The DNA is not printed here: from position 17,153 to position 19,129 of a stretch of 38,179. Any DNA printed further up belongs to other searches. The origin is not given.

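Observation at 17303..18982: Pseudo-receiver + 2 PAS + DAC-fold protein with RHR changed to RHA: sensory c-di-AMP cyclase or a repurposed DAC domain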

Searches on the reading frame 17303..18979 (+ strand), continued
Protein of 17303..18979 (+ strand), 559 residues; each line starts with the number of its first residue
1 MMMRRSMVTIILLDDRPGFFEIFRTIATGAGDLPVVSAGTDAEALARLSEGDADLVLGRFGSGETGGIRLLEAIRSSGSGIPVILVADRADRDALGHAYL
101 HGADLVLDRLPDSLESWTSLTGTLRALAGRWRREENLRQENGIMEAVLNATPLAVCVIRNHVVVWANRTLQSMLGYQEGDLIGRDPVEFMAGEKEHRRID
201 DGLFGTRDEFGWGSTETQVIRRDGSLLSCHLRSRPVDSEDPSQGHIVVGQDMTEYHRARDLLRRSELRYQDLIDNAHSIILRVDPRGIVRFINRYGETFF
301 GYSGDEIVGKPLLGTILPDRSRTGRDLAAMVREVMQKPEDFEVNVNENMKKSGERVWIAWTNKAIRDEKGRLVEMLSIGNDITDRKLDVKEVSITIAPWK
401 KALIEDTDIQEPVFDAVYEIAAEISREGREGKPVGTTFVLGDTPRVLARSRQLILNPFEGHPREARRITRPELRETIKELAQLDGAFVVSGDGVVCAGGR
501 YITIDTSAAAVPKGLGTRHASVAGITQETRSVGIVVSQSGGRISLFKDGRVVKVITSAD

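Call 6: find_homologous_proteins(query=window:17303-18979:+, max_evalue=0.00001)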
Query window:17303-18979:+ (559 aa): 1315 proteins with E <= 0.00001 among 8000 candidates; the best 120 are listed.
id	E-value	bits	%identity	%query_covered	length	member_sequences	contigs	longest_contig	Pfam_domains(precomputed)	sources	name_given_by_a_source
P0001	0.0e+0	1222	100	99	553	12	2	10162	PF08447.19,PF13426.14,PF13188.14,PF02457.22,PF08448.17,PF00989.32,PF00072.31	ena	-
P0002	0.0e+0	1122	91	99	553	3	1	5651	PF08447.19,PF13426.14,PF13188.14,PF02457.22,PF08448.17,PF00989.32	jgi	jgi:diadenylate cyclase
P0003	0.0e+0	1076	87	99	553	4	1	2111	PF08447.19,PF13426.14,PF13188.14,PF02457.22,PF08448.17,PF00989.32,PF00072.31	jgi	jgi:PAS domain S-box-containing protein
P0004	0.0e+0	1073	86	100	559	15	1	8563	PF08447.19,PF13426.14,PF13188.14,PF02457.22,PF08448.17,PF00989.32,PF00072.31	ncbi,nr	ncbi:MAG: PAS domain S-box protein [Methanomicrobiales archaeon]|nr:PAS domain S-box protein [Methan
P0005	0.0e+0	1058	87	99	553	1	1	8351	PF08447.19,PF13426.14,PF13188.14,PF02457.22,PF08448.17,PF00989.32,PF00072.31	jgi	jgi:diadenylate cyclase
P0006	0.0e+0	1051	86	99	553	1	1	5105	PF08447.19,PF13426.14,PF13188.14,PF02457.22,PF08448.17,PF00989.32,PF00072.31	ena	-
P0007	0.0e+0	1051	86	99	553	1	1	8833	PF08447.19,PF13426.14,PF13188.14,PF02457.22,PF08448.17,PF00989.32,PF00072.31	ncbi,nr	ncbi:MAG: PAS domain S-box protein [Methanomicrobiales archaeon]|nr:PAS domain S-box protein [Methan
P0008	0.0e+0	1049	86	99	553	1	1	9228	PF08447.19,PF13426.14,PF13188.14,PF02457.22,PF08448.17,PF00989.32,PF00072.31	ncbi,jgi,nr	ncbi:MAG: PAS domain S-box protein [Methanomicrobiales archaeon]|nr:PAS domain S-box protein [Methan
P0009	0.0e+0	1030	84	99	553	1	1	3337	PF08447.19,PF13426.14,PF13188.14,PF02457.22,PF08448.17,PF00989.32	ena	-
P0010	0.0e+0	1029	84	99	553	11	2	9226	PF08447.19,PF13426.14,PF13188.14,PF02457.22,PF08448.17,PF00989.32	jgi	jgi:PAS domain S-box-containing protein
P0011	0.0e+0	1021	83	99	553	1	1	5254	PF08447.19,PF13426.14,PF13188.14,PF02457.22,PF08448.17,PF00989.32,PF00072.31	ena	-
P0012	4.3e-295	997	81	100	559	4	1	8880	PF08447.19,PF13426.14,PF13188.14,PF02457.22,PF08448.17,PF00989.32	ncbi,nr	ncbi:MAG TPA: PAS domain S-box protein [Methanomicrobiales archaeon]|nr:PAS domain S-box protein [Me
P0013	2.1e-293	992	81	99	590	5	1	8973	PF08447.19,PF13426.14,PF13188.14,PF02457.22,PF08448.17,PF00989.32,PF00072.31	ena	-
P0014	3.1e-290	981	84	94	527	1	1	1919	PF08447.19,PF13426.14,PF13188.14,PF02457.22,PF08448.17,PF00989.32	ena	-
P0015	3.3e-290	981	80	99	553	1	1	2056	PF08447.19,PF13426.14,PF13188.14,PF02457.22,PF08448.17,PF00989.32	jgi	jgi:diadenylate cyclase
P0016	2.6e-283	959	85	91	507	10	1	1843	PF08447.19,PF13426.14,PF13188.14,PF02457.22,PF08448.17,PF00989.32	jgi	-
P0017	2.6e-283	959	78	99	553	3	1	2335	PF08447.19,PF13426.14,PF13188.14,PF02457.22,PF08448.17,PF00989.32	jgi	-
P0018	8.8e-280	947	76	99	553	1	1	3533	PF08447.19,PF13426.14,PF13188.14,PF02457.22,PF08448.17,PF00989.32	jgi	-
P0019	1.9e-223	761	85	72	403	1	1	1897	PF08447.19,PF13426.14,PF13188.14,PF02457.22,PF08448.17,PF00989.32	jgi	jgi:PAS domain S-box-containing protein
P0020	1.0e-201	689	57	98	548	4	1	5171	PF08447.19,PF13426.14,PF13188.14,PF02457.22,PF08448.17,PF00989.32,PF00072.31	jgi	-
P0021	4.0e-201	687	60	92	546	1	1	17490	PF08447.19,PF13426.14,PF13188.14,PF02457.22,PF08448.17,PF00989.32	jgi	jgi:diadenylate cyclase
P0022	6.1e-201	687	58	98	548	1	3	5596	PF08447.19,PF13426.14,PF13188.14,PF02457.22,PF08448.17,PF00989.32,PF00072.31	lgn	-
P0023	1.8e-199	682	60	92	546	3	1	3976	PF08447.19,PF13426.14,PF13188.14,PF02457.22,PF08448.17,PF00989.32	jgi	jgi:diadenylate cyclase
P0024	2.2e-199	682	63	86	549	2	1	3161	PF08447.19,PF13426.14,PF13188.14,PF02457.22,PF08448.17,PF00989.32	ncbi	-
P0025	1.2e-197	676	58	94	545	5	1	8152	PF08447.19,PF13426.14,PF13188.14,PF02457.22,PF08448.17,PF00989.32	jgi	jgi:diadenylate cyclase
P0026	6.3e-197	673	59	94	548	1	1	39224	PF08447.19,PF13426.14,PF13188.14,PF02457.22,PF08448.17,PF00989.32,PF00072.31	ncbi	-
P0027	1.0e-196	673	59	94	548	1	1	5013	PF08447.19,PF13426.14,PF13188.14,PF02457.22,PF08448.17,PF00989.32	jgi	jgi:diadenylate cyclase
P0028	2.5e-196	671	57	98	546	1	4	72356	PF08447.19,PF13426.14,PF13188.14,PF02457.22,PF08448.17,PF00989.32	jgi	jgi:diadenylate cyclase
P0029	2.1e-195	668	58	94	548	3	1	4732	PF08447.19,PF13426.14,PF13188.14,PF02457.22,PF08448.17,PF00989.32,PF00072.31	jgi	jgi:diadenylate cyclase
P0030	1.8e-194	665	58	94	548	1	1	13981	PF08447.19,PF13426.14,PF13188.14,PF02457.22,PF08448.17,PF00989.32,PF00072.31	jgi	jgi:diadenylate cyclase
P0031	2.1e-194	665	58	94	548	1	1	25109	PF08447.19,PF13426.14,PF13188.14,PF02457.22,PF08448.17,PF00989.32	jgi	jgi:diadenylate cyclase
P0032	3.7e-194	664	58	92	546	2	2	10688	PF08447.19,PF13426.14,PF13188.14,PF02457.22,PF08448.17,PF00989.32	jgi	jgi:diadenylate cyclase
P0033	1.6e-193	662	57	93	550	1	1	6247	PF08447.19,PF13426.14,PF13188.14,PF02457.22,PF08448.17,PF00989.32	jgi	jgi:PAS domain S-box-containing protein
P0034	1.7e-193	662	57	93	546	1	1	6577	PF08447.19,PF13426.14,PF13188.14,PF02457.22,PF08448.17,PF00989.32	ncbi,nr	ncbi:MAG: PAS domain S-box protein [Methanomicrobiales archaeon]|nr:PAS domain S-box protein [Methan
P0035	3.6e-193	661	60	87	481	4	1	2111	PF08447.19,PF13426.14,PF13188.14,PF02457.22,PF08448.17,PF00989.32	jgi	jgi:PAS domain S-box-containing protein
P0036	3.1e-192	658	57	93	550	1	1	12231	PF08447.19,PF13426.14,PF13188.14,PF02457.22,PF08448.17,PF00989.32,PF00072.31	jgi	jgi:PAS domain S-box-containing protein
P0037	4.3e-192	658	57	94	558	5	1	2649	PF08447.19,PF13426.14,PF13188.14,PF02457.22,PF08448.17,PF00989.32,PF00072.31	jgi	jgi:diadenylate cyclase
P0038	8.5e-192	657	58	94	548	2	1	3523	PF08447.19,PF13426.14,PF13188.14,PF02457.22,PF08448.17,PF00989.32,PF00072.31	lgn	-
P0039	2.5e-191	655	54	98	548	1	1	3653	PF08447.19,PF13426.14,PF13188.14,PF02457.22,PF08448.17,PF00989.32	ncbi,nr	ncbi:MAG: PAS domain S-box protein [Methanoregulaceae archaeon]|nr:PAS domain S-box protein [Methano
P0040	1.9e-190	652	54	97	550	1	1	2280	PF08447.19,PF13426.14,PF13188.14,PF02457.22,PF08448.17,PF00989.32,PF00072.31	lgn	-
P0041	8.3e-190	650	54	97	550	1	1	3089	PF08447.19,PF13426.14,PF13188.14,PF02457.22,PF08448.17,PF00989.32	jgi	jgi:diadenylate cyclase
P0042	1.8e-188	646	54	98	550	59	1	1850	PF13426.14,PF13188.14,PF02457.22,PF08448.17,PF00989.32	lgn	-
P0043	3.5e-188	645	55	98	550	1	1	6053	PF08447.19,PF13426.14,PF13188.14,PF02457.22,PF08448.17,PF00989.32,PF00072.31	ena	-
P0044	8.5e-188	643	54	98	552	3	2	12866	PF08447.19,PF13426.14,PF13188.14,PF02457.22,PF08448.17,PF00989.32,PF00072.31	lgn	-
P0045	2.8e-187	642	55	98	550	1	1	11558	PF08447.19,PF13426.14,PF13188.14,PF02457.22,PF08448.17,PF00989.32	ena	-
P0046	3.3e-187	641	54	98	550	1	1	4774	PF08447.19,PF13426.14,PF13188.14,PF02457.22,PF08448.17,PF00989.32,PF00072.31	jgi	jgi:diadenylate cyclase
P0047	6.7e-187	640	54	98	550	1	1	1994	PF13426.14,PF13188.14,PF02457.22,PF08448.17,PF00989.32,PF00072.31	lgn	-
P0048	8.3e-187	640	54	97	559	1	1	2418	PF08447.19,PF13426.14,PF13188.14,PF02457.22,PF08448.17,PF00989.32,PF00072.31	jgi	jgi:diadenylate cyclase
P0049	1.3e-186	639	55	95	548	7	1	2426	PF08447.19,PF13426.14,PF13188.14,PF02457.22,PF08448.17,PF00989.32,PF00072.31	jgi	jgi:diadenylate cyclase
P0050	1.6e-186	639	54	98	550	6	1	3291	PF08447.19,PF13426.14,PF13188.14,PF02457.22,PF08448.17,PF00989.32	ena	-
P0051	2.6e-186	638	54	98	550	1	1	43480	PF08447.19,PF13426.14,PF13188.14,PF02457.22,PF08448.17,PF00989.32,PF00072.31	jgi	jgi:diadenylate cyclase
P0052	2.9e-186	638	56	91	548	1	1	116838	PF08447.19,PF13426.14,PF13188.14,PF02457.22,PF08448.17,PF00989.32,PF00072.31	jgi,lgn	-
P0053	3.1e-186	638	56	91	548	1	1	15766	PF08447.19,PF13426.14,PF13188.14,PF02457.22,PF08448.17,PF00989.32,PF00072.31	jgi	-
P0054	4.3e-186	638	53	96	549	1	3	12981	PF08447.19,PF13426.14,PF13188.14,PF02457.22,PF08448.17,PF00989.32,PF00072.31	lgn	-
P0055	7.0e-186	637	56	91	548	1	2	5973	PF08447.19,PF13426.14,PF13188.14,PF02457.22,PF08448.17,PF00989.32,PF00072.31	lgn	-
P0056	1.1e-185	636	56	91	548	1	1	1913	PF08447.19,PF13426.14,PF13188.14,PF02457.22,PF08448.17,PF00989.32,PF00072.31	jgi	-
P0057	2.1e-185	635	56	92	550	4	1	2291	PF08447.19,PF13426.14,PF13188.14,PF02457.22,PF08448.17,PF00989.32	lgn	-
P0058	7.6e-185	634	54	97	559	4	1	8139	PF08447.19,PF13426.14,PF13188.14,PF02457.22,PF08448.17,PF00989.32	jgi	jgi:diadenylate cyclase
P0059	1.1e-184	633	53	98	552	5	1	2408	PF08447.19,PF13426.14,PF13188.14,PF02457.22,PF08448.17,PF00989.32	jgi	jgi:diadenylate cyclase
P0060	1.4e-184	633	54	98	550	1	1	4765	PF08447.19,PF13426.14,PF13188.14,PF02457.22,PF08448.17,PF00989.32,PF00072.31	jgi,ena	jgi:PAS domain S-box-containing protein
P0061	3.6e-184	631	54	98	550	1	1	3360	PF08447.19,PF13426.14,PF13188.14,PF02457.22,PF08448.17,PF00989.32,PF00072.31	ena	-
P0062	4.3e-184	631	56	92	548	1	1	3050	PF08447.19,PF13426.14,PF13188.14,PF02457.22,PF08448.17,PF00989.32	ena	-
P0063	8.7e-184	630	54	94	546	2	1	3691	PF08447.19,PF13426.14,PF13188.14,PF02457.22,PF08448.17,PF00989.32,PF00072.31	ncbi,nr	ncbi:MAG: PAS domain S-box protein [Methanoregulaceae archaeon]|nr:PAS domain S-box protein [Methano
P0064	1.0e-183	630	56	94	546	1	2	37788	PF08447.19,PF13426.14,PF13188.14,PF02457.22,PF08448.17,PF00989.32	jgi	jgi:PAS domain S-box-containing protein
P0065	1.8e-183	629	56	90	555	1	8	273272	PF08447.19,PF13426.14,PF13188.14,PF02457.22,PF08448.17,PF00989.32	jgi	jgi:PAS domain S-box-containing protein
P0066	2.5e-183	629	53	98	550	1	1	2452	PF08447.19,PF13426.14,PF13188.14,PF02457.22,PF08448.17,PF00989.32,PF00072.31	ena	-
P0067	3.4e-183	628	56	90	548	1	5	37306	PF08447.19,PF13426.14,PF13188.14,PF02457.22,PF08448.17,PF00989.32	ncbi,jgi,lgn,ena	-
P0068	4.1e-183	628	56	92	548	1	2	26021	PF08447.19,PF13426.14,PF13188.14,PF02457.22,PF08448.17,PF00989.32,PF00072.31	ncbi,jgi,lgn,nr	ncbi:MAG: PAS domain S-box protein [Methanoregulaceae archaeon]|jgi:PAS domain S-box-containing prot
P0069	4.7e-183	628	56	90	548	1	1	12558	PF08447.19,PF13426.14,PF13188.14,PF02457.22,PF08448.17,PF00989.32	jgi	-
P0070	5.8e-183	627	53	98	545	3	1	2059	PF08447.19,PF13426.14,PF13188.14,PF02457.22,PF08448.17,PF00989.32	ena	-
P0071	6.3e-183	627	55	91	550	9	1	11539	PF08447.19,PF13426.14,PF13188.14,PF02457.22,PF08448.17,PF00989.32,PF00072.31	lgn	-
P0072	6.9e-183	627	53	98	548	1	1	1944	PF08447.19,PF13426.14,PF13188.14,PF02457.22,PF08448.17,PF00989.32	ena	-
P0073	7.3e-183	627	53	98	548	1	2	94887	PF08447.19,PF13426.14,PF13188.14,PF02457.22,PF08448.17,PF00989.32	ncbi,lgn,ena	-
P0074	1.1e-182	626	56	90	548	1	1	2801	PF08447.19,PF13426.14,PF13188.14,PF02457.22,PF08448.17,PF00989.32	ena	-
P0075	3.7e-182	625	53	98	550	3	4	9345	PF08447.19,PF13426.14,PF13188.14,PF02457.22,PF08448.17,PF00989.32,PF00072.31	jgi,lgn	-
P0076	4.2e-182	625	51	98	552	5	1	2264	PF08447.19,PF13426.14,PF13188.14,PF02457.22,PF08448.17,PF00989.32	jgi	jgi:diadenylate cyclase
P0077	4.9e-182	624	55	91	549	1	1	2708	PF08447.19,PF13426.14,PF13188.14,PF02457.22,PF08448.17,PF00989.32,PF00072.31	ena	-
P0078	5.5e-182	624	55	92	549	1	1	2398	PF08447.19,PF13426.14,PF13188.14,PF02457.22,PF08448.17,PF00989.32,PF00072.31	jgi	jgi:diadenylate cyclase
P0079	9.6e-182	623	54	94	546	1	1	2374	PF08447.19,PF13426.14,PF13188.14,PF02457.22,PF08448.17,PF00989.32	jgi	jgi:PAS domain S-box-containing protein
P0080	2.0e-181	622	54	96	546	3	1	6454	PF08447.19,PF13426.14,PF02457.22,PF08448.17,PF00989.32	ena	-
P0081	2.1e-181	622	55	90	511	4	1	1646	PF08447.19,PF13426.14,PF13188.14,PF02457.22,PF08448.17,PF00989.32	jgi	jgi:PAS domain S-box-containing protein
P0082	1.1e-180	620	52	98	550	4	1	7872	PF08447.19,PF13426.14,PF02457.22,PF08448.17,PF00989.32,PF00072.31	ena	-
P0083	2.0e-180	619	53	98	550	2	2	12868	PF08447.19,PF13426.14,PF13188.14,PF02457.22,PF08448.17,PF00989.32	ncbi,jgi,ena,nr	ncbi:MAG TPA: PAS domain S-box protein [Methanoregulaceae archaeon]|nr:PAS domain S-box protein [Met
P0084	4.3e-180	618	61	79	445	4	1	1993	PF08447.19,PF13426.14,PF13188.14,PF02457.22,PF08448.17,PF00989.32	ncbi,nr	ncbi:MAG: PAS domain S-box protein, partial [Methanoregulaceae archaeon]|nr:PAS domain S-box protein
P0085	3.3e-179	615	62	75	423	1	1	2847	PF08447.19,PF13426.14,PF02457.22,PF08448.17,PF00989.32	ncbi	-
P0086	4.2e-179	615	52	97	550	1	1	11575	PF08447.19,PF13426.14,PF13188.14,PF02457.22,PF08448.17,PF00989.32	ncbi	-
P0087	1.9e-178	613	52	98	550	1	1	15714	PF08447.19,PF13426.14,PF13188.14,PF02457.22,PF08448.17,PF00989.32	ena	-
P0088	2.4e-178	612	52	98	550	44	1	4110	PF08447.19,PF13426.14,PF13188.14,PF02457.22,PF08448.17,PF00989.32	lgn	-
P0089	3.7e-178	612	52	98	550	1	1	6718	PF08447.19,PF13426.14,PF13188.14,PF02457.22,PF08448.17,PF00989.32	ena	-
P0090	3.9e-178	611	54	91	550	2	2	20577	PF08447.19,PF13426.14,PF13188.14,PF02457.22,PF08448.17,PF00989.32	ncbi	-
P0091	6.0e-178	611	54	91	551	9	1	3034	PF08447.19,PF13426.14,PF02457.22,PF08448.17,PF00989.32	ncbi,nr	ncbi:MAG: PAS domain S-box protein [Methanoregulaceae archaeon]|nr:PAS domain S-box protein [Methano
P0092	2.0e-177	609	52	98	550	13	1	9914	PF08447.19,PF13426.14,PF13188.14,PF02457.22,PF08448.17,PF00989.32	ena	-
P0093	4.5e-177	608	51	99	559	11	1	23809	PF08447.19,PF13426.14,PF13188.14,PF02457.22,PF08448.17,PF00989.32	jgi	-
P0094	8.5e-177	607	53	91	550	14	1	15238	PF08447.19,PF13426.14,PF13188.14,PF02457.22,PF08448.17,PF00989.32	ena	-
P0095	3.6e-176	605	55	91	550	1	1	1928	PF08447.19,PF13426.14,PF13188.14,PF02457.22,PF08448.17,PF00989.32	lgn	-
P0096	4.8e-176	605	55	91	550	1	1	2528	PF08447.19,PF13426.14,PF13188.14,PF02457.22,PF08448.17,PF00989.32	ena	-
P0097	2.4e-175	602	63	74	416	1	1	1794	PF08447.19,PF13426.14,PF13188.14,PF02457.22,PF08448.17,PF00989.32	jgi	-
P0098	2.9e-175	602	55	90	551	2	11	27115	PF08447.19,PF13426.14,PF02457.22,PF08448.17,PF00989.32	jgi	jgi:diadenylate cyclase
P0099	8.1e-175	601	56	86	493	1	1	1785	PF08447.19,PF13426.14,PF13188.14,PF02457.22,PF08448.17,PF00989.32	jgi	jgi:PAS domain S-box-containing protein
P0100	1.7e-171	590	51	98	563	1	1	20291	PF08447.19,PF13426.14,PF13188.14,PF02457.22,PF08448.17,PF00989.32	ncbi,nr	ncbi:MAG: PAS domain S-box protein [Methanomicrobiales archaeon]|nr:PAS domain S-box protein [Methan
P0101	3.6e-170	585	50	98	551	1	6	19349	PF08447.19,PF13426.14,PF13188.14,PF02457.22,PF08448.17,PF00989.32,PF00072.31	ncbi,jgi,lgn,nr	ncbi:MAG: PAS domain S-box protein [Methanomicrobiaceae archaeon]|nr:PAS domain S-box protein [Metha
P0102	1.4e-166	573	51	98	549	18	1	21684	PF08447.19,PF13426.14,PF13188.14,PF02457.22,PF08448.17,PF00989.32,PF00072.31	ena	-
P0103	2.2e-166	573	52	96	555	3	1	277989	PF08447.19,PF13426.14,PF13188.14,PF02457.22,PF08448.17,PF00989.32,PF00072.31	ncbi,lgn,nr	ncbi:MAG: PAS domain S-box protein [Methanomicrobiaceae archaeon]|nr:PAS domain S-box protein [Metha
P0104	3.2e-166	572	52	90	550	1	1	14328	PF08447.19,PF13426.14,PF13188.14,PF02457.22,PF08448.17,PF00989.32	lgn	-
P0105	2.6e-165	569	51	93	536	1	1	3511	PF08447.19,PF13426.14,PF13188.14,PF02457.22,PF08448.17,PF00989.32,PF00072.31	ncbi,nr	ncbi:MAG: PAS domain S-box protein, partial [Methanomicrobiales archaeon]|nr:PAS domain S-box protei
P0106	2.2e-164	566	49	98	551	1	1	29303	PF08447.19,PF13426.14,PF13188.14,PF02457.22,PF08448.17,PF00989.32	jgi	-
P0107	2.5e-164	566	65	69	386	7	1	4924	PF08447.19,PF13426.14,PF13188.14,PF02457.22,PF08448.17,PF00989.32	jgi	jgi:PAS domain S-box-containing protein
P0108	1.7e-160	553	51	89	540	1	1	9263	PF08447.19,PF13426.14,PF13188.14,PF02457.22,PF08448.17,PF00989.32,PF00072.31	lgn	-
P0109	1.9e-150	520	66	60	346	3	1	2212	PF08447.19,PF13426.14,PF13188.14,PF02457.22,PF08448.17,PF00989.32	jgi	jgi:PAS domain S-box-containing protein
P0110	6.0e-150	518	67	60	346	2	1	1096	PF08447.19,PF13426.14,PF13188.14,PF02457.22,PF08448.17,PF00989.32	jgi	jgi:PAS domain S-box-containing protein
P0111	7.1e-149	515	63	66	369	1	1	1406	PF08447.19,PF13426.14,PF13188.14,PF02457.22,PF08448.17,PF00989.32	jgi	jgi:PAS domain S-box-containing protein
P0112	2.7e-146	506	64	60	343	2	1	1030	PF08447.19,PF13426.14,PF02457.22,PF08448.17,PF00989.32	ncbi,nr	ncbi:MAG TPA: PAS domain S-box protein, partial [Methanoregulaceae archaeon]|nr:PAS domain S-box pro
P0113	5.2e-143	496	43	98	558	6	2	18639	PF08447.19,PF13426.14,PF13188.14,PF02457.22,PF08448.17,PF00989.32,PF00072.31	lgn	-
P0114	7.8e-142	492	43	98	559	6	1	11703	PF08447.19,PF13426.14,PF13188.14,PF02457.22,PF08448.17,PF00989.32,PF00072.31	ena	-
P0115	6.1e-141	489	42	98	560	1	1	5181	PF08447.19,PF13426.14,PF13188.14,PF02457.22,PF08448.17,PF00989.32,PF00072.31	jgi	jgi:PAS domain S-box-containing protein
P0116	7.7e-141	488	43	98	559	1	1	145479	PF08447.19,PF13426.14,PF13188.14,PF02457.22,PF08448.17,PF00989.32,PF00072.31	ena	-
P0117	8.1e-141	488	42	98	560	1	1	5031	PF08447.19,PF13426.14,PF13188.14,PF02457.22,PF08448.17,PF00989.32,PF00072.31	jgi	jgi:PAS domain S-box-containing protein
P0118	8.4e-140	485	42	98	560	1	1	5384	PF13426.14,PF13188.14,PF02457.22,PF08448.17,PF00989.32,PF00072.31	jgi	jgi:diadenylate cyclase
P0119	1.1e-139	485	42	99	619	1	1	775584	PF08447.19,PF13426.14,PF13188.14,PF02457.22,PF08448.17,PF00989.32,PF00072.31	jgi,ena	-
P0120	4.0e-139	483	42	98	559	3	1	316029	PF08447.19,PF13426.14,PF13188.14,PF02457.22,PF08448.17,PF00989.32,PF00072.31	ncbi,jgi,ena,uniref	ncbi:MAG: PAS domain S-box protein [Methanoregula sp.]|jgi:PAS domain S-box-containing protein|unire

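Call 57: predict_structure(alignment_id=A3)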
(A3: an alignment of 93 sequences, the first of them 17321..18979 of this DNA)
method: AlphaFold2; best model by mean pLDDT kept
length: 553 residues; sequences in the alignment: 93
mean_pLDDT: 84.5   pTM: 0.45
mean pLDDT of the five models: 84.5, 83.2, 82.3, 82.1, 80.5
residues with pLDDT >= 90: 216; 70-90: 274; 50-70: 50; < 50: 13
segments of 3 or more residues with pLDDT < 50: 380-390
pLDDT, mean of each block of 10 residues (from residue 1): 88 84 87 89 90 76 90 91 78 91 88 91 92 89 86 94 92 91 89 90 91 92 94 91 88 77 62 89 91 90 92 85 86 81 90 88 91 74 38 77 90 88 78 91 68 80 84 81 91 67 63 84 91 82 83 57
secondary structure, 60 per line:
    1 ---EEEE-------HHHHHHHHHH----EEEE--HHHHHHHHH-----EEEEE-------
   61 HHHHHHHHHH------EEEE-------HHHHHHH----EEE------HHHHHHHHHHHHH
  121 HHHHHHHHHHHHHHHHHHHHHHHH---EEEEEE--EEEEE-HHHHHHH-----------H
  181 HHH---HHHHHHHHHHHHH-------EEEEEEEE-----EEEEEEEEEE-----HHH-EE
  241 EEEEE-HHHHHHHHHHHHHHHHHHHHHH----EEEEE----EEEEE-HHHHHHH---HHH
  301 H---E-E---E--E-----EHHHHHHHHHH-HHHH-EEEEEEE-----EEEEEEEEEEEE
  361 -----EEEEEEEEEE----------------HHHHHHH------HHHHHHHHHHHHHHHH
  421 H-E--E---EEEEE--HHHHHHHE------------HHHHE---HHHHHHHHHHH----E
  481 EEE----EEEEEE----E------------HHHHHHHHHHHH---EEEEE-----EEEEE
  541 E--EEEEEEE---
elements in order: E4-7 H15-24 E29-32 H35-43 E49-53 H61-70 E77-80 H88-94 E99-101 H108-144 E148-153 E156-160 H162-168 H180-183 H187-199 E207-214 E220-229 E239-245 H247-268 E273-277 E282-286 H288-294 H298-301 H321-330 H332-335 E337-343 E349-360 E366-375 H392-398 H405-421 E430-434 H437-443 H457-460 H465-475 E480-483 E488-493 H511-522 E526-530 E536-541 E544-550
